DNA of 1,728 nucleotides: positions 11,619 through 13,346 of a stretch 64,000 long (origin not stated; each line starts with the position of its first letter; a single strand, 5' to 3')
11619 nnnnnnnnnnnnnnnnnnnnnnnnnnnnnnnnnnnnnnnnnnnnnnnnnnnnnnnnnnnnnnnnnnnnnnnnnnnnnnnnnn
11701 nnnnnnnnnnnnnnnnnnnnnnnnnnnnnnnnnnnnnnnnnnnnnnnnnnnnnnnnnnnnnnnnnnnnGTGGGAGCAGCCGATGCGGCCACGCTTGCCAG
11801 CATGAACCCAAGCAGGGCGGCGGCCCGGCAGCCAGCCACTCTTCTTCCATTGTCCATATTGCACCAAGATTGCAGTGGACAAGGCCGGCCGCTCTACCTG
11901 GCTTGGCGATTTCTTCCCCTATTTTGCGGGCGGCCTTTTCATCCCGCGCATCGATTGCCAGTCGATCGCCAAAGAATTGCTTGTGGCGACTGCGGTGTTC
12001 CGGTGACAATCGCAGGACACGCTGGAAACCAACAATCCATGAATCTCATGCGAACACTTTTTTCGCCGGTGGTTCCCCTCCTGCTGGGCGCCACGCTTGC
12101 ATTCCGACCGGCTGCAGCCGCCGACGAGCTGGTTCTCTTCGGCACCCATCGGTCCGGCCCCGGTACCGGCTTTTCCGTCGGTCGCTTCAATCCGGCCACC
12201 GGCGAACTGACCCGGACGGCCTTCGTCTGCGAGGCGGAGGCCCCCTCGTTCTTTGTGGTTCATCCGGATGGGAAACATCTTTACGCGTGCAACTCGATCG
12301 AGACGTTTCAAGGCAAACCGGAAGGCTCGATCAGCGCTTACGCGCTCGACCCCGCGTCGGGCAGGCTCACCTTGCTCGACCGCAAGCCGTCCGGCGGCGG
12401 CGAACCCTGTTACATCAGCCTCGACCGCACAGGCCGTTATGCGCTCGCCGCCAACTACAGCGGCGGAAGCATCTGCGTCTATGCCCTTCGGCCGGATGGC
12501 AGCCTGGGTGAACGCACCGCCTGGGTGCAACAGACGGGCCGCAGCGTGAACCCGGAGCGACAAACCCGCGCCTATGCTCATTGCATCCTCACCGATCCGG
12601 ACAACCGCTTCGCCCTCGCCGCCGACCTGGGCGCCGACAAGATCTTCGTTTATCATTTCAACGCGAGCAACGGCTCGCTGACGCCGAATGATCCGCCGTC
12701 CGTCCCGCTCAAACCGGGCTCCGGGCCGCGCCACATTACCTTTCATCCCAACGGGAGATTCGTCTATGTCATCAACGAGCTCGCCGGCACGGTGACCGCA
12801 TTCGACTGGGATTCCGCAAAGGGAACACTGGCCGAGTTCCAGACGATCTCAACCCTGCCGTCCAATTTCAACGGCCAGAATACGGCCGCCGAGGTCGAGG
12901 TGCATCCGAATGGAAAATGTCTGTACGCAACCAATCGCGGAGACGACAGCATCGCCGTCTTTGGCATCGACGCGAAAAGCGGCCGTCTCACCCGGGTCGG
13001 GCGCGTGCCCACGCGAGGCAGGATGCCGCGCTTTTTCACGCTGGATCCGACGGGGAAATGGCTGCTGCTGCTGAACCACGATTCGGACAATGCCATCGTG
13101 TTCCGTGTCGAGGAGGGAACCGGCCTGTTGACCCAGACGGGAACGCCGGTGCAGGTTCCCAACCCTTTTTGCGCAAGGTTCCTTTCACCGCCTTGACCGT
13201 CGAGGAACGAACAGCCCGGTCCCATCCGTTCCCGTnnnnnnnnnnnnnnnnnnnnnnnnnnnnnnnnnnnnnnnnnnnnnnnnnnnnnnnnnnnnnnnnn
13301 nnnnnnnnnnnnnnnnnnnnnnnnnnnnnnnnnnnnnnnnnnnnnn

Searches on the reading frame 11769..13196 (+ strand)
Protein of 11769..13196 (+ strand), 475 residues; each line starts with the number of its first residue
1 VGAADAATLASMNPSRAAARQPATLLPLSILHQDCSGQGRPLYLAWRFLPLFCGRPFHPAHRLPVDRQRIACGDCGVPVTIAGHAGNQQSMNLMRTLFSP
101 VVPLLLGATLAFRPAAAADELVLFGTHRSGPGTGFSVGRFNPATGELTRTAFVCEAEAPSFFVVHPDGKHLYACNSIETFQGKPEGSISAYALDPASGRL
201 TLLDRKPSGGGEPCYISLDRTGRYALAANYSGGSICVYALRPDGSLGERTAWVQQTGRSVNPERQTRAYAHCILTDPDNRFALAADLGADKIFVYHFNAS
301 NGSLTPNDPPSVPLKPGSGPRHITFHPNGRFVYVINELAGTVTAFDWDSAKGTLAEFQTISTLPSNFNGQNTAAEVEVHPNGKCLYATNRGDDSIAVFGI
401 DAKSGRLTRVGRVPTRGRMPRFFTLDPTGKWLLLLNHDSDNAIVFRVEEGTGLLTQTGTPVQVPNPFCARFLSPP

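Call 22: search_protein_families(library=pfam, proteins=[window:11769-13196:+], max_evalue=0.001)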
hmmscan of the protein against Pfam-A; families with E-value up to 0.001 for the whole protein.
window:11769-13196:+ (475 aa): 2 families
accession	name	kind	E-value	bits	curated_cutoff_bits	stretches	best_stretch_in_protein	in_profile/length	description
PF10282.15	Lactonase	-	3.3e-114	382.1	21.7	1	122-471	2-344/344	Lactonase, 7-bladed beta-propeller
PF08450.18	SGL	-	0.00018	21.6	26.3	0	323-414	139-223/246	SMP-30/Gluconolactonase/LRE-like region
